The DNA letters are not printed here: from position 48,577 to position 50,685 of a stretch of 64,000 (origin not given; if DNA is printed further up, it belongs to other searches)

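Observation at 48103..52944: AT-rich nuclease cassette: OLD-family ATPase-TOPRIM + DUF262/ParB-like + HEPN-like protein (with a GIY-YIG neighbour), a candidate unclassified defense system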

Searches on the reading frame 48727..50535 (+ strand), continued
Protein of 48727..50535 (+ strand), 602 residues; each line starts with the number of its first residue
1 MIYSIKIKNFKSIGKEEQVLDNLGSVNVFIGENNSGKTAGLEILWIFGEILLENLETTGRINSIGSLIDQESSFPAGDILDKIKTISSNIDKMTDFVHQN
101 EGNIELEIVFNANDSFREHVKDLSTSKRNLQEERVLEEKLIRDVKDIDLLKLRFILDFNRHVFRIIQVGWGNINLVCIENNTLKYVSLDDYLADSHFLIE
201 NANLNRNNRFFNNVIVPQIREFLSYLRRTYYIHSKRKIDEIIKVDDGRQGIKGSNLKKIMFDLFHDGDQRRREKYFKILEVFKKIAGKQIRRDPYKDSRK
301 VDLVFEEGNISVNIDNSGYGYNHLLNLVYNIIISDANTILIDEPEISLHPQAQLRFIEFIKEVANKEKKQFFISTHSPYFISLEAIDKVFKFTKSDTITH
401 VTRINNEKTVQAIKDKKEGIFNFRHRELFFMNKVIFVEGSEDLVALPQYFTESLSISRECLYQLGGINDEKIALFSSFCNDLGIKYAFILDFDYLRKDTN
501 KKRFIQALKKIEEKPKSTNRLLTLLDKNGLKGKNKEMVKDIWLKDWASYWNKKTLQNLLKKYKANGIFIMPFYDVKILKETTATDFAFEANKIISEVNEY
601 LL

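Call 62: search_solved_structures(query=window:48727-50535:+, max_evalue=0.01, show_alignments=1)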
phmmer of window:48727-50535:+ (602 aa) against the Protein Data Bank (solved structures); distinct sequences matched with E-value up to 0.01: 1.
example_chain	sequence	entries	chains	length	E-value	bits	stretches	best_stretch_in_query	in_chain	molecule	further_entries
6p74_A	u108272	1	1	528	1.8e-15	59.9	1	299-500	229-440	Putative ATP-dependent endonuclease of the OLD family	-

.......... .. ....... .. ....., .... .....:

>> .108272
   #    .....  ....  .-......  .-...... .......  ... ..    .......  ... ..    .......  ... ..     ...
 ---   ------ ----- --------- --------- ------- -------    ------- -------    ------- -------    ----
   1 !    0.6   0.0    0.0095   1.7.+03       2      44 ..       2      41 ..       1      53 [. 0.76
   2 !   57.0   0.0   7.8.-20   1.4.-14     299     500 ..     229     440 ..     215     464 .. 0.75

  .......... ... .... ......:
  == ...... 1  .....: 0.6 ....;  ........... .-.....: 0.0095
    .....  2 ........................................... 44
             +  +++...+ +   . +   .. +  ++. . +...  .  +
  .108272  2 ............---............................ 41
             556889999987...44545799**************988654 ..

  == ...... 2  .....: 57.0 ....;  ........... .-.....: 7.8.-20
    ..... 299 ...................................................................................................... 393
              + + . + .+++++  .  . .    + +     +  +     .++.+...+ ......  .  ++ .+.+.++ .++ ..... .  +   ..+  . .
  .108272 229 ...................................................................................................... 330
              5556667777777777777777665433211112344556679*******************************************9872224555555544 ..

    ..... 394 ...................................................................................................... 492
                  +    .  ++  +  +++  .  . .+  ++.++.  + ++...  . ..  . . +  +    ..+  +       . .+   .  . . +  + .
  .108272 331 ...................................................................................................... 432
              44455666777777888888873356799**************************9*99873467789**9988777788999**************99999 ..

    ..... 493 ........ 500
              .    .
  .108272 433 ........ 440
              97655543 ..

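Call 78: search_protein_families(library=phrogs, proteins=[window:48727-50535:+], max_evalue=0.001)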
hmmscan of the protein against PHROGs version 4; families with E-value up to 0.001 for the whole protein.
window:48727-50535:+ (602 aa): 8 families
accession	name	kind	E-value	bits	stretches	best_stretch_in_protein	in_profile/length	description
phrog_4747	-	unknown function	1.3e-33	118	2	338-517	336-527/610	-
phrog_3940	-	unknown function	6.1e-13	49.4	1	269-506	175-418/537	-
phrog_7507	-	unknown function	4.6e-12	47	1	98-398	162-466/483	-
phrog_8323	-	unknown function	3.1e-11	43.5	1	2-409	51-393/623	-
phrog_8066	-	unknown function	3.4e-07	30.5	1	333-406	381-454/522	-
phrog_14430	-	unknown function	6.4e-07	29.9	1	4-409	4-409/444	-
phrog_293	-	moron, auxiliary metabolic gene and host takeover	0.00044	19.3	1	332-393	563-622/1058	ABC transporter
phrog_19212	-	unknown function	0.00058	19.6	0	335-389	359-417/550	-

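Call 81: find_related_loci(query=A8, collection=metagenome_contigs, flank=8000)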
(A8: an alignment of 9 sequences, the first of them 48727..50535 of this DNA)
Query A8 (602 aa) in metagenome_contigs; peptide patterns used: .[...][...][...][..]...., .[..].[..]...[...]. (x = any residue, [..] = any of these).
432 stretches matched a pattern; 139 encode a relative of the query (tblastn E <= 1e-3); the best 80 are kept; 80 distinct loci.
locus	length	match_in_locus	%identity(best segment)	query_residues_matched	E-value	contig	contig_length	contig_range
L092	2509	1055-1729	28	318-540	3e-22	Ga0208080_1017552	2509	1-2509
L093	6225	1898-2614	29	318-551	6e-22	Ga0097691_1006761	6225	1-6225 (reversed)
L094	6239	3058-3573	36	340-510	2e-21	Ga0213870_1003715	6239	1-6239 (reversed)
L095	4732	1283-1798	36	340-510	8e-21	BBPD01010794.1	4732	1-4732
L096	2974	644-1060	34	303-446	1e-20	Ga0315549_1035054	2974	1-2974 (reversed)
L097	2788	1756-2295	36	334-508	2e-20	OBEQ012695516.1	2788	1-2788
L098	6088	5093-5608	35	340-510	3e-20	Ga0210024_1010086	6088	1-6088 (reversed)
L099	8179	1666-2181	35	340-510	4e-20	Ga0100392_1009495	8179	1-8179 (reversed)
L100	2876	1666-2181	34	340-510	3e-20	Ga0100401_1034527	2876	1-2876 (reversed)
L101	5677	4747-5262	35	340-510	3e-20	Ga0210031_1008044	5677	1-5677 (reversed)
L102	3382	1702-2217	36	340-510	4e-20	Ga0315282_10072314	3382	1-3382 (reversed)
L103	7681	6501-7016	36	340-510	5e-20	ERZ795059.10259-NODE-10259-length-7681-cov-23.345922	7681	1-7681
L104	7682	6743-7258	36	340-510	5e-20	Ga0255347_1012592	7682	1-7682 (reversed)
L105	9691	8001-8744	27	250-495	1e-19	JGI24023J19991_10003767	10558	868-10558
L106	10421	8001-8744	27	250-495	1e-19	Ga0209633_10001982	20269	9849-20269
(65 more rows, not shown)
